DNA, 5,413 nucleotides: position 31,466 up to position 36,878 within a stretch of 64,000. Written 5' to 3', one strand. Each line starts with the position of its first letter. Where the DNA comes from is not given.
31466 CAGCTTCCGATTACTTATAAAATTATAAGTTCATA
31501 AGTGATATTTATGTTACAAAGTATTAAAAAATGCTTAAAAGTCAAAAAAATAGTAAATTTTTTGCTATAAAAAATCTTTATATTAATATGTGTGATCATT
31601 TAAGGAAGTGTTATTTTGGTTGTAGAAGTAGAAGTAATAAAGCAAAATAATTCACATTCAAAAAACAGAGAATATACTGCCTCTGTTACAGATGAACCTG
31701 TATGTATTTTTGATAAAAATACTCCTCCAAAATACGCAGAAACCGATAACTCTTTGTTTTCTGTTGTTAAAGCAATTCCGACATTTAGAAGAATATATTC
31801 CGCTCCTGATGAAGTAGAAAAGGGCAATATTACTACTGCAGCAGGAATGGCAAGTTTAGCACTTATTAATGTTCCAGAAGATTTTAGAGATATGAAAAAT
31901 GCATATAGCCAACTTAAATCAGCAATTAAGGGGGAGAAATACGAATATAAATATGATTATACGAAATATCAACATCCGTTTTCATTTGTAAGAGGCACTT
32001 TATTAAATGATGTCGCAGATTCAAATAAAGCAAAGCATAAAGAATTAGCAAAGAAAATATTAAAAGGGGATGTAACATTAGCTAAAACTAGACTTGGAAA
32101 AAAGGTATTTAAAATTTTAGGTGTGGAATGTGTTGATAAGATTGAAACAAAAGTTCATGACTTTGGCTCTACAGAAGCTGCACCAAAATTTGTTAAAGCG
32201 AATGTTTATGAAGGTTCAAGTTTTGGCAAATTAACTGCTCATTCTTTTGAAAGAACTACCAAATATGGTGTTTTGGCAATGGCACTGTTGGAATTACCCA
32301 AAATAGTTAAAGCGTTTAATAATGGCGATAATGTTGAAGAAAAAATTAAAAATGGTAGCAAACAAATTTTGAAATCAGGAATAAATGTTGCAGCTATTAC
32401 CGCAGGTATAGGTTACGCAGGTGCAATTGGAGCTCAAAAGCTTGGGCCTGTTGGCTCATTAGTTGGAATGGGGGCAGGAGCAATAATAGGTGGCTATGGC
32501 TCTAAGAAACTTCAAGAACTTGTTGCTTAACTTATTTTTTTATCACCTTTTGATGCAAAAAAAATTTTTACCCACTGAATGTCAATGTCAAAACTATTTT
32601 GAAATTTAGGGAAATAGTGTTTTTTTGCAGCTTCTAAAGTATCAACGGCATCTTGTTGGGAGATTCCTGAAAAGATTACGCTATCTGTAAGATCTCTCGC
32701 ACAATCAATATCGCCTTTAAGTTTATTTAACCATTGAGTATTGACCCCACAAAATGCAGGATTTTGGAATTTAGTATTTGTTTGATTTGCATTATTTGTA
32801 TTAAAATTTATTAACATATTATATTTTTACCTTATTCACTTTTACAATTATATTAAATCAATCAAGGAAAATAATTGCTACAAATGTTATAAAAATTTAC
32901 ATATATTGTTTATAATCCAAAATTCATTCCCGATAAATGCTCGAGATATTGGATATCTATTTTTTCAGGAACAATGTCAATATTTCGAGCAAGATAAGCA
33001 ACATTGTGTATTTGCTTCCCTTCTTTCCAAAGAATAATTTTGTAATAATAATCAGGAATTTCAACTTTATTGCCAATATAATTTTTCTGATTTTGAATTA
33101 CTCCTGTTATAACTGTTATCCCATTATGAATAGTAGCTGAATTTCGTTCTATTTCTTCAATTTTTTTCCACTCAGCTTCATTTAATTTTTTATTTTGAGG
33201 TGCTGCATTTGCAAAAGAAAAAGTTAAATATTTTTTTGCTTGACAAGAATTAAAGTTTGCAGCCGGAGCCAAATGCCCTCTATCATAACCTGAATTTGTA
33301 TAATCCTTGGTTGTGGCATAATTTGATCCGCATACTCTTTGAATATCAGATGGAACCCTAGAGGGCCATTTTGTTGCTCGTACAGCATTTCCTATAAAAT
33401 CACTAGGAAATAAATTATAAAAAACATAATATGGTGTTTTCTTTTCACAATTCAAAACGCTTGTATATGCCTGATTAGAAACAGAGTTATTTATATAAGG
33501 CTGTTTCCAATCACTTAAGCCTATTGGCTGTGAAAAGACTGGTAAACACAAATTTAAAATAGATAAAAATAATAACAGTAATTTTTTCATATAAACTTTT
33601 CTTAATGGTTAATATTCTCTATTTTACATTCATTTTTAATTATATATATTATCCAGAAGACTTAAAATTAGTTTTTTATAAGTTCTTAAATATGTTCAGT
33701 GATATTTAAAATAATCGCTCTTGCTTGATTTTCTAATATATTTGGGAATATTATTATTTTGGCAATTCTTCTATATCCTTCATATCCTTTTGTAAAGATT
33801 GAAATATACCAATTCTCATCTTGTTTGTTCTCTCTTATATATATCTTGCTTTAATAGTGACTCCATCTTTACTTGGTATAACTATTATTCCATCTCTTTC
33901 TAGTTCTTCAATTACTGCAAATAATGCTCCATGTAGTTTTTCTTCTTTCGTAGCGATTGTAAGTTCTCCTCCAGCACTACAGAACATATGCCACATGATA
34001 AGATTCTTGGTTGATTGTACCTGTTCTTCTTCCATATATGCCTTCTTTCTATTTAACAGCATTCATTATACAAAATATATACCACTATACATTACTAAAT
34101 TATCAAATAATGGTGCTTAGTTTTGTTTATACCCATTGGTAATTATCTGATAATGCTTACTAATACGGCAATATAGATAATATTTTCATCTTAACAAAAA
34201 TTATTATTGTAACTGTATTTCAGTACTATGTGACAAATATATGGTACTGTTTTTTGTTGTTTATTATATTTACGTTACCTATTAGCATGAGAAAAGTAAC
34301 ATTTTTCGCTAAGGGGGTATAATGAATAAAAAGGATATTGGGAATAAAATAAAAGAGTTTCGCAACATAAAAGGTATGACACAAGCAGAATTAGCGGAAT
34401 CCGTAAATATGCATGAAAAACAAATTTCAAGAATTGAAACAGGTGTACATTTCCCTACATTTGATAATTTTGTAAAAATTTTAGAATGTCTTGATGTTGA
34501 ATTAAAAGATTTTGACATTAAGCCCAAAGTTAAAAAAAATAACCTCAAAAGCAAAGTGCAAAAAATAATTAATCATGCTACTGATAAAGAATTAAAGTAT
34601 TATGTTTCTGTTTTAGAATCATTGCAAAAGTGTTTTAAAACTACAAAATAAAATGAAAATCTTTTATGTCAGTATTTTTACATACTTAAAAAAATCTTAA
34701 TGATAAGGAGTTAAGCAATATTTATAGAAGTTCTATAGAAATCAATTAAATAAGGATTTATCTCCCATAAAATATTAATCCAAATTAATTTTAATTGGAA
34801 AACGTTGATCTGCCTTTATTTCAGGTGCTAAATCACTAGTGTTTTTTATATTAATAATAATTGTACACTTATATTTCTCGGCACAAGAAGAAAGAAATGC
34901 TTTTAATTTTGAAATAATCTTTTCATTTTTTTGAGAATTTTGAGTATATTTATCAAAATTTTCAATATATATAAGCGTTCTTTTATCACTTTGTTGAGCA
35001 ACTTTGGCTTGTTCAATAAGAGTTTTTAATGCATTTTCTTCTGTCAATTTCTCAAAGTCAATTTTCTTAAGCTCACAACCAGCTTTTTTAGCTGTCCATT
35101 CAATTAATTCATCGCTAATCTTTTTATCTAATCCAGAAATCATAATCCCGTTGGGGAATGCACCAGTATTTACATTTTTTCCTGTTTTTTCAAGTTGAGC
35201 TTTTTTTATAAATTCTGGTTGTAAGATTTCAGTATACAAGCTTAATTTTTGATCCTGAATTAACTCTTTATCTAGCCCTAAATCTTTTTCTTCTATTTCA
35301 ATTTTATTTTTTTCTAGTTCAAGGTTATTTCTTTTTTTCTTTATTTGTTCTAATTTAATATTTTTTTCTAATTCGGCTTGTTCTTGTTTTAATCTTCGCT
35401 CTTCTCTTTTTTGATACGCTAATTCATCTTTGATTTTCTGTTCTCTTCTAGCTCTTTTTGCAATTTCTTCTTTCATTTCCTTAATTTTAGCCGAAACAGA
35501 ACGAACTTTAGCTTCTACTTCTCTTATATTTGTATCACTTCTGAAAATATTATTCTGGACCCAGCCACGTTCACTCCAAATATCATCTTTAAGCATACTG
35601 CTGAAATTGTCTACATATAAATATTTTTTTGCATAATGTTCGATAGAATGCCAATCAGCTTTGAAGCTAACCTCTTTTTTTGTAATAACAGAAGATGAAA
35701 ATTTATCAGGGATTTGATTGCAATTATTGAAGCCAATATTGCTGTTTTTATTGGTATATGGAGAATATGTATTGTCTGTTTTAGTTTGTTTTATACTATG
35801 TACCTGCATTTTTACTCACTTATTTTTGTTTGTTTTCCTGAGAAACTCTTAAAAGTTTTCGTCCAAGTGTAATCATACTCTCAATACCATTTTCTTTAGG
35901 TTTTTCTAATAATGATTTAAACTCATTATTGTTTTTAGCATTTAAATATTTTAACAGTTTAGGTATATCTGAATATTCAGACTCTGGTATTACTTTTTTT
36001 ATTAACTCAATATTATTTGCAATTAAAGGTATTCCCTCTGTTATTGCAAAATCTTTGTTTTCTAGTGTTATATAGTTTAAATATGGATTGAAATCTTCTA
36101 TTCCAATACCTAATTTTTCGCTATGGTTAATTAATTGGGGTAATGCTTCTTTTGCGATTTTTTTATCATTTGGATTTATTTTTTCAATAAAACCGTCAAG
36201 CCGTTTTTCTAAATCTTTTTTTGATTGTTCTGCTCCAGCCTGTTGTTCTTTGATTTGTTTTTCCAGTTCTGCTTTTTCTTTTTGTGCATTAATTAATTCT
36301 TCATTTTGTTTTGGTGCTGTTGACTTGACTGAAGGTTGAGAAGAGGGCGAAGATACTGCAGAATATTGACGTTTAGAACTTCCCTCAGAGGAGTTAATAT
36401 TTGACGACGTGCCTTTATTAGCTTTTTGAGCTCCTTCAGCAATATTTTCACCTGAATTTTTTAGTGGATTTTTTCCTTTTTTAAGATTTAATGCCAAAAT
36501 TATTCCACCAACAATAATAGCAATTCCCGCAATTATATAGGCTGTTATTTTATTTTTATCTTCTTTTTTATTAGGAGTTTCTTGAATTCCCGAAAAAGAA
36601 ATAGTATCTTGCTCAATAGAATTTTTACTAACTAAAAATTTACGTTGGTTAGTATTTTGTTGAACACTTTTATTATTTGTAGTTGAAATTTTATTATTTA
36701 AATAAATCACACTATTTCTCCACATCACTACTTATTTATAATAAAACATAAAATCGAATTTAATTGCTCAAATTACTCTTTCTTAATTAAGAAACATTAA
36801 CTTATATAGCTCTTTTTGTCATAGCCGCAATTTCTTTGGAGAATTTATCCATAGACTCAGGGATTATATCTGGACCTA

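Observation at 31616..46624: Neighbouring, otherwise unrelated proteins share a bipartite N-terminal leader ending in [IV]SF[KTS]G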

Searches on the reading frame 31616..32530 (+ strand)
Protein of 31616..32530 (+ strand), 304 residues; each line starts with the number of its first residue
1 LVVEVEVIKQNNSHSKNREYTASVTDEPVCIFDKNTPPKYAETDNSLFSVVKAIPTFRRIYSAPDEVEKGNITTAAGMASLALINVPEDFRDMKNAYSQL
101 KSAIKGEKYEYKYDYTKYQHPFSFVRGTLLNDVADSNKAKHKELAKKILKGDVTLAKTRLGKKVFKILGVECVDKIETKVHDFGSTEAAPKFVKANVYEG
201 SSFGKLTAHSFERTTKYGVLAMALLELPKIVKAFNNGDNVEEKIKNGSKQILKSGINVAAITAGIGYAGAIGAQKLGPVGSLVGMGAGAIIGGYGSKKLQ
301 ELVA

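Call 5: search_protein_families(library=pfam, proteins=[window:31616-32530:+], max_evalue=0.01)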
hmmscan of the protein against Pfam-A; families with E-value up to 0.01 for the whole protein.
window:31616-32530:+ (304 aa): 0 families

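Call 28: search_protein_families(library=ncbifam, proteins=[window:31616-32530:+], max_evalue=0.01)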
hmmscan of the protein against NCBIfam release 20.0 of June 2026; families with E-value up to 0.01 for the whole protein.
window:31616-32530:+ (304 aa): 0 families
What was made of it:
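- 31616..32530 (+): 304-aa ORF at the start of the reported interval. Not a leader carrier. No family hits (calls 5, 28).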

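Call 75: search_protein_families(library=padloc, proteins=[window:31616-32530:+], max_evalue=0.001)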
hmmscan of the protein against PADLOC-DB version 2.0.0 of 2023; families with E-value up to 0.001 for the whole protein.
window:31616-32530:+ (304 aa): 0 families

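Call 76: search_protein_families(library=phrogs, proteins=[window:31616-32530:+], max_evalue=0.001)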
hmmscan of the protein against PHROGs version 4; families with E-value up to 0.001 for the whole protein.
window:31616-32530:+ (304 aa): 0 families

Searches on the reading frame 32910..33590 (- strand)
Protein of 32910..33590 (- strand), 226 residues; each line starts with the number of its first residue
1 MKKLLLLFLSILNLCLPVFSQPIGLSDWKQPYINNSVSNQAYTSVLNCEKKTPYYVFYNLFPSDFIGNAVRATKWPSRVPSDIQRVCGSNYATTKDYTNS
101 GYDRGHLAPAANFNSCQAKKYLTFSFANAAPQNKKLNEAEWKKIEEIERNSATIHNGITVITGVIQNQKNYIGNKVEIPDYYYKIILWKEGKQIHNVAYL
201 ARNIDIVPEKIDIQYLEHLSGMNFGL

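Call 6: search_protein_families(library=pfam, proteins=[window:32910-33590:-], max_evalue=0.01)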
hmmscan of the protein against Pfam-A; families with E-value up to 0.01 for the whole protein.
window:32910-33590:- (226 aa): 1 family
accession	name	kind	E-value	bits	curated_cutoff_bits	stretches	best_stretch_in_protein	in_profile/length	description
PF01223.29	Endonuclease_NS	-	4.9e-34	118.3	23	1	37-224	19-216/223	DNA/RNA non-specific endonuclease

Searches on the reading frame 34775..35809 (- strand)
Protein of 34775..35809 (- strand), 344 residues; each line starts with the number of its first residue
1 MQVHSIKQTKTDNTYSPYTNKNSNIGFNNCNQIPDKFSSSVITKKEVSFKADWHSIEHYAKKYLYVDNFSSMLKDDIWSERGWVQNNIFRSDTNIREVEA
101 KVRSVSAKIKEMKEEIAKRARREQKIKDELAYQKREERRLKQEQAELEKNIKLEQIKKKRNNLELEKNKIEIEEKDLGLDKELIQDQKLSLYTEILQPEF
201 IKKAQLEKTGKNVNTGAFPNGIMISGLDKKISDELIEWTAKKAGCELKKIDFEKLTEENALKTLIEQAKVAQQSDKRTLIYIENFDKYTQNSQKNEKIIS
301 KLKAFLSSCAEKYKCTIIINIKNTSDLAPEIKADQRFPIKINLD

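Call 5: search_protein_families(library=pfam, proteins=[window:34775-35809:-], max_evalue=0.01)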
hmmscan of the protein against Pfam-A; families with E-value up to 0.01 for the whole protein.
window:34775-35809:- (344 aa): 1 family
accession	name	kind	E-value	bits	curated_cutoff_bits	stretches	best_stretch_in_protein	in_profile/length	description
PF00004.35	AAA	-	0.00021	22.2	21.2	1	235-343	14-129/131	ATPase family associated with various cellular activities (AAA)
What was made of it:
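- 34775..35809 (-): Pseudo-AAA paralogue, 344 aa. Leader 35657-35809; VSFKA at 35657-35671. Weak Pfam AAA hit (call 5).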

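Call 28: search_protein_families(library=ncbifam, proteins=[window:34775-35809:-], max_evalue=0.01)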
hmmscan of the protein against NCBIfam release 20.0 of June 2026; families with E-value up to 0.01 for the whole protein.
window:34775-35809:- (344 aa): 1 family
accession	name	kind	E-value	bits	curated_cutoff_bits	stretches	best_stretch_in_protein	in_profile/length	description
TIGR02168.1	SMC_prok_B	equivalog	0.0078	14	567.35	1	84-301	670-882/1181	chromosome segregation protein SMC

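Call 75: search_protein_families(library=padloc, proteins=[window:34775-35809:-], max_evalue=0.001)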
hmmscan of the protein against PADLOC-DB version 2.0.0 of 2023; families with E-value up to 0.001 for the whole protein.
window:34775-35809:- (344 aa): 0 families

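Call 76: search_protein_families(library=phrogs, proteins=[window:34775-35809:-], max_evalue=0.001)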
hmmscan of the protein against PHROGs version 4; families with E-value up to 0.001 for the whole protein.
window:34775-35809:- (344 aa): 0 families

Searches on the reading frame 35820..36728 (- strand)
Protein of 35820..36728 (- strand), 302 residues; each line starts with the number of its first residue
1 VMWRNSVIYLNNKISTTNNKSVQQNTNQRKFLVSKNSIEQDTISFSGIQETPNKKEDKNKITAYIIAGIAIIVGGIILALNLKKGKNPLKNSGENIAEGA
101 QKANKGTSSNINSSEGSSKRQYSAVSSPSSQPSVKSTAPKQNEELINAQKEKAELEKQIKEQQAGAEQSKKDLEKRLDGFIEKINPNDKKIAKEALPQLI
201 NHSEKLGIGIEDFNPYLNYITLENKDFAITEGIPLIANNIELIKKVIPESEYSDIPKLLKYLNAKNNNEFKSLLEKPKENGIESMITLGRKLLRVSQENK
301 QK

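Call 5: search_protein_families(library=pfam, proteins=[window:35820-36728:-], max_evalue=0.01)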
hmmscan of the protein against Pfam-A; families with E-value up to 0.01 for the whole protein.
window:35820-36728:- (302 aa): 0 families

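Call 28: search_protein_families(library=ncbifam, proteins=[window:35820-36728:-], max_evalue=0.01)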
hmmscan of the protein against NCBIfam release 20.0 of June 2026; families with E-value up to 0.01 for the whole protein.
window:35820-36728:- (302 aa): 1 family
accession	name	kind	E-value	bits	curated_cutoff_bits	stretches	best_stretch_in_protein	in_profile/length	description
TIGR04211.1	SH3_and_anchor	equivalog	0.0038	16.8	65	0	129-175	59-105/198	TIGR04211 family SH3 domain-containing protein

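Call 75: search_protein_families(library=padloc, proteins=[window:35820-36728:-], max_evalue=0.001)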
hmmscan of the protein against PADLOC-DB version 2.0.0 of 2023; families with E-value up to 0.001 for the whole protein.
window:35820-36728:- (302 aa): 0 families

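Call 76: search_protein_families(library=phrogs, proteins=[window:35820-36728:-], max_evalue=0.001)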
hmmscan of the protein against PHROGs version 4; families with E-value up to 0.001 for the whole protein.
window:35820-36728:- (302 aa): 0 families
